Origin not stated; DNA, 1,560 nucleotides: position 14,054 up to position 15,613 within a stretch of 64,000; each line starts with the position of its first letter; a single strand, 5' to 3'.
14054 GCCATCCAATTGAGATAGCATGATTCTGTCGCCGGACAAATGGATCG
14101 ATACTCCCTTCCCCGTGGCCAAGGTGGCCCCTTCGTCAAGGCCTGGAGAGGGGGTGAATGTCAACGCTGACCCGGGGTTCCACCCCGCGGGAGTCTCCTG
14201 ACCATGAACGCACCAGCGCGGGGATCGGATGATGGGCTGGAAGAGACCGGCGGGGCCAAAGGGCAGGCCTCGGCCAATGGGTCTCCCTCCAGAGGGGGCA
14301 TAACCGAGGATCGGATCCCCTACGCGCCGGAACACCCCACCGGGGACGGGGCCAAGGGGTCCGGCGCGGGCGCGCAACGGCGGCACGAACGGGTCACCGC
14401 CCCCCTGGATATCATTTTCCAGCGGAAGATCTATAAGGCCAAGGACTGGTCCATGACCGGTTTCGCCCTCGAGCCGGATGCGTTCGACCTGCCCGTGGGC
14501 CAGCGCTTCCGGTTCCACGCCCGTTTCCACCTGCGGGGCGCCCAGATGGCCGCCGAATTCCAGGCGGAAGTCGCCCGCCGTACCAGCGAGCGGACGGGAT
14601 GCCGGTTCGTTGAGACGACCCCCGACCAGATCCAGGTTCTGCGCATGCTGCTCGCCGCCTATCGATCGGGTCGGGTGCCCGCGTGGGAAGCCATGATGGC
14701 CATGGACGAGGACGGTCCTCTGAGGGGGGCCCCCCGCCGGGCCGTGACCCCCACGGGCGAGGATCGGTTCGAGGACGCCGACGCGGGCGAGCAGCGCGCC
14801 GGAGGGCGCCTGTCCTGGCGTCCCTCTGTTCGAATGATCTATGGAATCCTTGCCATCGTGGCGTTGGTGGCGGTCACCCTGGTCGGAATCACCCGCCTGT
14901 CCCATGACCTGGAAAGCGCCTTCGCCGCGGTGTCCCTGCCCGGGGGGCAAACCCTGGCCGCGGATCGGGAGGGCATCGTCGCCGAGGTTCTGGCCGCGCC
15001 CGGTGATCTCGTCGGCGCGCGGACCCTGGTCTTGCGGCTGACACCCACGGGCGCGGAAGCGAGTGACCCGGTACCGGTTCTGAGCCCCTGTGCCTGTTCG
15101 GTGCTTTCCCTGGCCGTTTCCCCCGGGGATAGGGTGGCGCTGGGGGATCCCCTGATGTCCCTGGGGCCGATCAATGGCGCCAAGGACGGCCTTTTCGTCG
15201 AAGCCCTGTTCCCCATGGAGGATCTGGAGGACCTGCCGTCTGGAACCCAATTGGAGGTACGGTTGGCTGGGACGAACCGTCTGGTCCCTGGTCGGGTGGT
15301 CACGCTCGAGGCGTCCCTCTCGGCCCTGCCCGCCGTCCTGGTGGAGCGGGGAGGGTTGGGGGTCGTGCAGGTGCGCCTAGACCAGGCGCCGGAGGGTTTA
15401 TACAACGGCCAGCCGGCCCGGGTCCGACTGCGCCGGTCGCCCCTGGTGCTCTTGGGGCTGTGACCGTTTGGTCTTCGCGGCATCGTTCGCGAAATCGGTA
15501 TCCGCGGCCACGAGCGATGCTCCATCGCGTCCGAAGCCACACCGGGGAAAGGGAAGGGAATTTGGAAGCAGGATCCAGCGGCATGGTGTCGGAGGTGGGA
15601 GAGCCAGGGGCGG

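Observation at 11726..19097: Alg44-like PilZ-MFP and Sel1 (AlgK-like) proteins embedded in a Wzx/Wzy-dependent EPS export module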

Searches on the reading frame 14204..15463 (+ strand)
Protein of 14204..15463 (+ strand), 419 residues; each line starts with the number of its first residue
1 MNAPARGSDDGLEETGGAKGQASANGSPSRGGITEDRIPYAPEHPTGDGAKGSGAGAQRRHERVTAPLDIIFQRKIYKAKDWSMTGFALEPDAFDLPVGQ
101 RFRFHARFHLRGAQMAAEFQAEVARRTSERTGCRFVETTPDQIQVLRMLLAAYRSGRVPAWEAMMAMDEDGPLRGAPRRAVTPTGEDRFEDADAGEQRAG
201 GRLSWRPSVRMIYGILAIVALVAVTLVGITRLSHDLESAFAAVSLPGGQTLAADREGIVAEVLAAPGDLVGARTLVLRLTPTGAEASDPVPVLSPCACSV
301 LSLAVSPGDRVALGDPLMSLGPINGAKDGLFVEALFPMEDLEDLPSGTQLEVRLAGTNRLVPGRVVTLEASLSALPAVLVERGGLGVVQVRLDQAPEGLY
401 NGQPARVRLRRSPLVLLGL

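Call 3: search_protein_families(library=pfam, proteins=[window:14204-15463:+], max_evalue=0.01)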
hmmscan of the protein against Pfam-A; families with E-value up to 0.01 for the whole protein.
window:14204-15463:+ (419 aa): 2 families
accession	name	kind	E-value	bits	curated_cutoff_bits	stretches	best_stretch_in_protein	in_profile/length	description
PF13437.12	HlyD_3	-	5e-09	37.3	22.2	1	292-371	2-79/106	HlyD family secretion protein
PF07238.19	PilZ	-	6.5e-08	33.3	22.5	1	58-151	2-101/102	PilZ domain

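Call 8: find_homologous_proteins(query=window:14204-15463:+, max_evalue=0.001)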
Query window:14204-15463:+ (419 aa): 4 proteins with E <= 0.001 among 8000 candidates.
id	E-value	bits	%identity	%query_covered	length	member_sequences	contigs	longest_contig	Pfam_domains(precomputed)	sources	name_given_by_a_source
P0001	3.7e-270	914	100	100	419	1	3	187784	PF07238.20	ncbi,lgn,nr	ncbi:MAG: HlyD family efflux transporter periplasmic adaptor subunit [Rhodospirillum sp.]|nr:HlyD fa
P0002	4.4e-167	574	67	97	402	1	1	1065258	PF07238.20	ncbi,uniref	ncbi:HlyD family efflux transporter periplasmic adaptor subunit [Rhodospirillum sp. A1_3_36]|uniref:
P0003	2.6e-132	460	61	92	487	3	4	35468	PF07238.20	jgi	jgi:hypothetical protein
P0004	1.9e-88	315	71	53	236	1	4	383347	-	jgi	jgi:multidrug resistance efflux pump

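Call 12: find_encoding_contigs(protein=P0002, flank=10000, max_places=3)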
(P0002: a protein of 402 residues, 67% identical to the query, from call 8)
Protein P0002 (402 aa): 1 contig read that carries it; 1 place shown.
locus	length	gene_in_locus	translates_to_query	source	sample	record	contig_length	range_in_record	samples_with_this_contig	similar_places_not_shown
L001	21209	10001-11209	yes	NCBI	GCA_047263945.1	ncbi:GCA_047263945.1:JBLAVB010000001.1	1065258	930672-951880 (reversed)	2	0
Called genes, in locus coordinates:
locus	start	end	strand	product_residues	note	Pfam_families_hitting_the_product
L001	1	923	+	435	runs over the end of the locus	PF00587:tRNA-synt_2b, PF03129:HGTP_anticodon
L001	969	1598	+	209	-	PF01965:DJ-1_PfpI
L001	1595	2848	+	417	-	PF12704:MacB_PCD, PF02687:FtsX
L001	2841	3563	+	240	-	PF00005:ABC_tran, PF13304:AAA_21 (faint)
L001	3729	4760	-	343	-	PF01370:Epimerase, PF04321:RmlD_sub_bind (weak), PF16363:GDP_Man_Dehyd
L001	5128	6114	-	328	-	PF13641:Glyco_tranf_2_3, PF00535:Glycos_transf_2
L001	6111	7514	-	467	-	PF22612:GH113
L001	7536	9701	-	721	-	PF02706:Wzz, PF13807:GNVR (faint), PF01656:CbiA (weak), PF13614:AAA_31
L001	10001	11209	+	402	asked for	PF07238:PilZ (weak)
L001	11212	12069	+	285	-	PF03808:Glyco_tran_WecG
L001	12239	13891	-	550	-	PF08238:Sel1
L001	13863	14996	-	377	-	PF02563:Poly_export, PF22461:SLBB_2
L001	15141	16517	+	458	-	PF01943:Polysacc_synt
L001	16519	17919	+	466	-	PF04932:Wzy_C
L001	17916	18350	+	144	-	-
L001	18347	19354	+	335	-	PF00535:Glycos_transf_2, PF13641:Glyco_tranf_2_3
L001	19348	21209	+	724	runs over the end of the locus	PF01073:3Beta_HSD, PF01370:Epimerase, PF04321:RmlD_sub_bind (weak), PF05368:NmrA (weak), PF13460:NAD_binding_10, PF07993:NAD_binding_4, PF01408:GFO_IDH_MocA, PF22725:GFO_IDH_MocA_C3, +3 more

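Call 13: find_encoding_contigs(protein=P0003, flank=10000, max_places=3)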
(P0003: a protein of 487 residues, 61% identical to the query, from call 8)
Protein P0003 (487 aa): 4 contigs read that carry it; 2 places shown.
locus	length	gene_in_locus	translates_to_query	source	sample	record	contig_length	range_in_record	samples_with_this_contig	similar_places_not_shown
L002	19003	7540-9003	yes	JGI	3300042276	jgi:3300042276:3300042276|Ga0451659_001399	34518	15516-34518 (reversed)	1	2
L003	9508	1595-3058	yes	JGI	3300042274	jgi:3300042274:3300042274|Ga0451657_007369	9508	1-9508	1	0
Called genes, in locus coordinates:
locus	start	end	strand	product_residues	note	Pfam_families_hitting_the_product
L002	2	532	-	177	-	?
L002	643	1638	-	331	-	PF01370:Epimerase, PF16363:GDP_Man_Dehyd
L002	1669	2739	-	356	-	PF01370:Epimerase, PF04321:RmlD_sub_bind (weak), PF16363:GDP_Man_Dehyd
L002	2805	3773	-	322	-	PF00535:Glycos_transf_2, PF13641:Glyco_tranf_2_3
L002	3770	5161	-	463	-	PF00553:CBM_2, PF22612:GH113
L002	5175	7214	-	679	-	PF02706:Wzz, PF13807:GNVR (weak), PF01656:CbiA, PF13614:AAA_31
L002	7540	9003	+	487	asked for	PF07238:PilZ (weak)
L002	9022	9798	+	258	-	PF03808:Glyco_tran_WecG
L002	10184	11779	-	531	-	PF08238:Sel1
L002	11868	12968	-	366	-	PF10531:SLBB (faint), PF02563:Poly_export, PF22461:SLBB_2 (weak)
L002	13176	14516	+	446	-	PF01943:Polysacc_synt (weak)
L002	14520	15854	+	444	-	PF04932:Wzy_C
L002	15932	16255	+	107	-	PF04892:VanZ-LLP1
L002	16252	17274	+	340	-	PF00535:Glycos_transf_2, PF13641:Glyco_tranf_2_3, PF13632:Glyco_trans_2_3 (faint)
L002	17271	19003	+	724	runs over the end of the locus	PF01073:3Beta_HSD, PF01370:Epimerase, PF04321:RmlD_sub_bind, PF05368:NmrA, PF13460:NAD_binding_10, PF07993:NAD_binding_4, PF01408:GFO_IDH_MocA, PF22725:GFO_IDH_MocA_C3, +1 more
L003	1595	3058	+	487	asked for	PF07238:PilZ (weak)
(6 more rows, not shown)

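Call 17: search_solved_structures(query=window:14204-15463:+, max_evalue=1, show_alignments=3)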
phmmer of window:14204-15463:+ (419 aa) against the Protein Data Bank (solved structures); distinct sequences matched with E-value up to 1: 5.
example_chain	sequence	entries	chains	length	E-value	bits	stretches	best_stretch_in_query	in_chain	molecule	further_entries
4xrn_A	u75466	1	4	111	0.00031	23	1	54-156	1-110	Alginate biosynthesis protein Alg44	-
4rt0_A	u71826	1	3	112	0.00098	21.4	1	58-157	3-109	Alginate biosynthesis protein Alg44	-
4rt1_A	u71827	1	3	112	0.0065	18.7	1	58-157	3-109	Alginate biosynthesis protein Alg44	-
1iyu_A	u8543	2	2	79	0.015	17.5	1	256-327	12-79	DIHYDROLIPOAMIDE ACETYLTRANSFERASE COMPONENT OF PYRUVATE DEHYDROGENASE COMPLEX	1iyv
1qjo_A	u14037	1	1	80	0.53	12.4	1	257-319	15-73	DIHYDROLIPOAMIDE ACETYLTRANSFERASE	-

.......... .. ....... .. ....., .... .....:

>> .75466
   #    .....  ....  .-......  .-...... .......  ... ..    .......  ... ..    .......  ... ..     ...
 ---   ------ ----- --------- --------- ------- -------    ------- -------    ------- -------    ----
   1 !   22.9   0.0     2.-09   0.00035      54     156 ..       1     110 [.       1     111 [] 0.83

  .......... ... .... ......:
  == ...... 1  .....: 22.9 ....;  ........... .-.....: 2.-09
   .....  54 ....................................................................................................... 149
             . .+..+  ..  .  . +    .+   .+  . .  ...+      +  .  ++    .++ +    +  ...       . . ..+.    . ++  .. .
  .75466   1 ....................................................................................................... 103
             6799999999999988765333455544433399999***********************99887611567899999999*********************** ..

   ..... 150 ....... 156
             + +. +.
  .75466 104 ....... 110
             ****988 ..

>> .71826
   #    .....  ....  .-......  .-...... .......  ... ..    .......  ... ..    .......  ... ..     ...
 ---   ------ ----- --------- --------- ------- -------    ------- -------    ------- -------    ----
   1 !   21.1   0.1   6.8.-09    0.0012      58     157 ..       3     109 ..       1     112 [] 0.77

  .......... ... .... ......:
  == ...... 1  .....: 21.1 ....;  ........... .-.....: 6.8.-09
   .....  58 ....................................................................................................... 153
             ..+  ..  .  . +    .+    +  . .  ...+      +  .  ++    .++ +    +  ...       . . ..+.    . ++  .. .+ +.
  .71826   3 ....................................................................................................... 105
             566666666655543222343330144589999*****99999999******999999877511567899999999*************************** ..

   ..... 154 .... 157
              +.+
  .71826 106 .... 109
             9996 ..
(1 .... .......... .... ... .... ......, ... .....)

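Call 19: search_protein_representatives(alignment_id=A1)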
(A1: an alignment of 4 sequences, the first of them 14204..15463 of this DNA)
Query: 4 sequences, 421 profile positions. Proteins with E-value up to 0.001 (for the whole library): 459; up to 1e-10: 92; up to 1e-30: 7. The best 150 are listed.
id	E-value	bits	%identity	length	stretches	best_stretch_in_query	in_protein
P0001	1.4e-243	824.6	-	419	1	1-421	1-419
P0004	6.0e-121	420.5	-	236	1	198-421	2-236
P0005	5.8e-81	288.8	-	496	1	30-415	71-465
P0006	1.1e-64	235.2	-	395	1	55-417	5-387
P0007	1.6e-52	195.1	-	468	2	49-169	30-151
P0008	3.7e-51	190.6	-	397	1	49-416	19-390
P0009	6.0e-46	173.4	-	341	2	191-412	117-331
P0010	3.5e-28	114.9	-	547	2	50-281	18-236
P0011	1.5e-25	106.2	-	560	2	55-285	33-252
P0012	2.0e-24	102.6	-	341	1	55-412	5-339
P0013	7.8e-23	97.3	-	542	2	55-272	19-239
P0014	8.7e-20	87.3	-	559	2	44-170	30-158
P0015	1.5e-19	86.5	-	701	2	18-283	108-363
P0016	2.1e-19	86.0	-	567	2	52-176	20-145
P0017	4.3e-19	85.0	-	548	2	290-419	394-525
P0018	2.4e-18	82.5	-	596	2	46-158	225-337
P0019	4.7e-18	81.5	-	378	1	37-411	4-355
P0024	3.5e-17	78.7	-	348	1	52-372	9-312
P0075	2.0e-11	59.7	-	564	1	50-387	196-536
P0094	9.4e-11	57.5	-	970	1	38-325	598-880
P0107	3.6e-10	55.6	-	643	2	289-373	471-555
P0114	5.0e-10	55.1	-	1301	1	42-413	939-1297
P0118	7.0e-10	54.6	-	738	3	39-163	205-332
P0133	1.2e-09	53.9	-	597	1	24-340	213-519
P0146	4.0e-09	52.2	-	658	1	47-328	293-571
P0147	4.0e-09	52.2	-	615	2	39-159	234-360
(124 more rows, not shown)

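Call 20: find_encoding_contigs(protein=P0005, flank=10000, max_places=2)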
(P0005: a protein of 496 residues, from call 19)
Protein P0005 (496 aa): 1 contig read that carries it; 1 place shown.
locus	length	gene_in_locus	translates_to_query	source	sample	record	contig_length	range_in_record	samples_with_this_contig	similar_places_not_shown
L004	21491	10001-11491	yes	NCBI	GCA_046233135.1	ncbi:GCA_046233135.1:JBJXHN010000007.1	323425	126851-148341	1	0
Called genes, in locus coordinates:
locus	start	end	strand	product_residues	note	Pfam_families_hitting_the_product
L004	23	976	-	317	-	PF01522:Polysacc_deac_1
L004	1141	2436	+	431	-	PF03721:UDPG_MGDP_dh_N, PF00984:UDPG_MGDP_dh, PF03720:UDPG_MGDP_dh_C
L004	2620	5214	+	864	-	PF08446:PAS_2, PF01590:GAF, PF07568:HisKA_2 (faint), PF00360:PHY, PF07536:HWE_HK, PF00072:Response_reg (weak)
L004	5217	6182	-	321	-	PF00535:Glycos_transf_2, PF13641:Glyco_tranf_2_3, PF13632:Glyco_trans_2_3 (weak)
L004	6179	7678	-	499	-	PF00553:CBM_2, PF22612:GH113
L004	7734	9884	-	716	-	PF02706:Wzz, PF13807:GNVR, PF01656:CbiA (weak)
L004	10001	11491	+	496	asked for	PF07238:PilZ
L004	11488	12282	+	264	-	PF03808:Glyco_tran_WecG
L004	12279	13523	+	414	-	PF13692:Glyco_trans_1_4, PF00534:Glycos_transf_1 (weak), PF13524:Glyco_trans_1_2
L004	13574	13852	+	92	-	PF04365:BrnT_toxin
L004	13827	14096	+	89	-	-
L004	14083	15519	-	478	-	PF08238:Sel1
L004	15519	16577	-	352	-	PF02563:Poly_export, PF22461:SLBB_2 (weak)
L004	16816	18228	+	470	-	PF01943:Polysacc_synt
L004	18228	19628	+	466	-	PF04932:Wzy_C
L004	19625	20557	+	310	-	PF20102:DUF6492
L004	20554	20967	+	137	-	-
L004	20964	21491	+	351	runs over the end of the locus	PF01073:3Beta_HSD, PF01370:Epimerase, PF04321:RmlD_sub_bind (weak), PF05368:NmrA, PF13460:NAD_binding_10, PF16363:GDP_Man_Dehyd (faint)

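Call 21: find_encoding_contigs(protein=P0006, flank=10000, max_places=2)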
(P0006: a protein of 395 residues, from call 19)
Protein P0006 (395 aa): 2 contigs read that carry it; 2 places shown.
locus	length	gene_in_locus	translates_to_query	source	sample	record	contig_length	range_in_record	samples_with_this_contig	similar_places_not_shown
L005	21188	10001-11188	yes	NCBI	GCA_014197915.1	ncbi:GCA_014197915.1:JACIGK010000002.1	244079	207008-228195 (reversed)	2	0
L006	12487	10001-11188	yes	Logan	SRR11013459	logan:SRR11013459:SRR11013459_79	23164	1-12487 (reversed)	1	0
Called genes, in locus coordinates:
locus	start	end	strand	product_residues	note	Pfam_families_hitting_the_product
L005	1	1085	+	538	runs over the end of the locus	PF00892:EamA, PF01510:Amidase_2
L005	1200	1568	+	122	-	-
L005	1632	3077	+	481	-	PF00483:NTP_transferase, PF12804:NTP_transf_3 (weak), PF22640:ManC_GMP_beta-helix, PF01050:MannoseP_isomer, PF07883:Cupin_2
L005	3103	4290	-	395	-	PF00691:OmpA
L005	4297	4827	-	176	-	PF04773:FecR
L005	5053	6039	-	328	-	PF13641:Glyco_tranf_2_3, PF00535:Glycos_transf_2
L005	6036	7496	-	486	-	PF00553:CBM_2, PF22612:GH113, PF13547:GTA_TIM (faint)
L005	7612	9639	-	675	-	PF02706:Wzz, PF13807:GNVR (weak), PF01656:CbiA, PF06564:CBP_BcsQ (weak), PF13614:AAA_31 (weak)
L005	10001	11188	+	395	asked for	PF07238:PilZ (faint), PF25919:BSH_CusB (faint)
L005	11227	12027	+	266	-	PF03808:Glyco_tran_WecG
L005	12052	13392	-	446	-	PF11563:Protoglobin, PF00015:MCPsignal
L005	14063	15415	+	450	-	PF05697:Trigger_N, PF00254:FKBP_C, PF05698:Trigger_C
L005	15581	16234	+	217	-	PF00574:CLP_protease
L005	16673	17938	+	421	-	PF06689:zf-C4_ClpX, PF01078:Mg_chelatase (faint), PF05496:RuvB_N (weak), PF00004:AAA, PF07724:AAA_2, PF07728:AAA_5 (faint), PF10431:ClpB_D2-small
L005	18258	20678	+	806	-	PF02190:LON_substr_bdg, PF00004:AAA, PF07728:AAA_5, PF22667:Lon_lid, PF05362:Lon_C, PF13541:ChlI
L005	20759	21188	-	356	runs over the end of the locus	PF09949:APP1_cat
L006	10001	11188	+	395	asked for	PF07238:PilZ (faint), PF25919:BSH_CusB (faint)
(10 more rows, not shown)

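Call 23: find_encoding_contigs(protein=P0007, flank=10000, max_places=2)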
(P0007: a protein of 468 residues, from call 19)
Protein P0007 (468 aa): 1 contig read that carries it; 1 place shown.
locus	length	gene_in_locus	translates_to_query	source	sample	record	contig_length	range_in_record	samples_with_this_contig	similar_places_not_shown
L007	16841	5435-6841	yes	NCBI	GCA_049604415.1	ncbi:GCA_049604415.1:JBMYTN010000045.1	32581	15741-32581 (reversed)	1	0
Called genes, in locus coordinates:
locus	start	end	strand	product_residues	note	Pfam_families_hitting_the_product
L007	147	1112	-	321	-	PF00535:Glycos_transf_2, PF13641:Glyco_tranf_2_3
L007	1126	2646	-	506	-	PF00553:CBM_2, PF22612:GH113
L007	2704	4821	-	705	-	PF02706:Wzz, PF13807:GNVR (weak)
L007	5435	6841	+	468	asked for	PF07238:PilZ (weak)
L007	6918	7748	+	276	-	PF03808:Glyco_tran_WecG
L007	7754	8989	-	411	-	PF01408:GFO_IDH_MocA, PF03447:NAD_binding_3 (weak), PF22725:GFO_IDH_MocA_C3, PF02894:GFO_IDH_MocA_C (weak)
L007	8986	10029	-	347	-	PF00535:Glycos_transf_2, PF13641:Glyco_tranf_2_3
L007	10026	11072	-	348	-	PF01370:Epimerase, PF04321:RmlD_sub_bind, PF05368:NmrA, PF01073:3Beta_HSD, PF07993:NAD_binding_4 (faint), PF13460:NAD_binding_10, PF16363:GDP_Man_Dehyd (faint)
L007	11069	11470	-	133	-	PF04892:VanZ-LLP1 (weak)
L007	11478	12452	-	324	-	PF20102:DUF6492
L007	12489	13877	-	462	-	PF04932:Wzy_C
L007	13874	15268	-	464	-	PF01943:Polysacc_synt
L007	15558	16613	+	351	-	PF02563:Poly_export, PF22461:SLBB_2 (faint), PF10531:SLBB (weak)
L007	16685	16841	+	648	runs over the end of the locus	PF08238:Sel1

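Call 24: find_encoding_contigs(protein=P0008, flank=10000, max_places=2)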
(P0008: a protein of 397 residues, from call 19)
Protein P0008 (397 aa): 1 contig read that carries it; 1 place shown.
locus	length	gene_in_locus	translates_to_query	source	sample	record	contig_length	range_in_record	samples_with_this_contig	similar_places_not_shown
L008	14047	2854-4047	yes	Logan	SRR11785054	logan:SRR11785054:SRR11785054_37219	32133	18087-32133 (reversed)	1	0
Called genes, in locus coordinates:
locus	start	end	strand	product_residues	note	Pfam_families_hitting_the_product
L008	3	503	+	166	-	?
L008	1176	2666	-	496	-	PF01943:Polysacc_synt, PF13440:Polysacc_synt_3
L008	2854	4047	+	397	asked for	PF07238:PilZ (weak), PF25919:BSH_CusB (weak), PF25964:BSH_ALG44 (faint)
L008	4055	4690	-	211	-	PF02563:Poly_export, PF10531:SLBB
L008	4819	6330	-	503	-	PF13727:CoA_binding_3, PF02397:Bac_transf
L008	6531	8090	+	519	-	PF04932:Wzy_C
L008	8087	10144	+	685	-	PF02706:Wzz, PF13807:GNVR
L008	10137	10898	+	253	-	PF03808:Glyco_tran_WecG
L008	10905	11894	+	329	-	PF00535:Glycos_transf_2, PF13641:Glyco_tranf_2_3 (weak)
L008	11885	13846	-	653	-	PF01408:GFO_IDH_MocA, PF03447:NAD_binding_3 (weak), PF02894:GFO_IDH_MocA_C, PF22725:GFO_IDH_MocA_C3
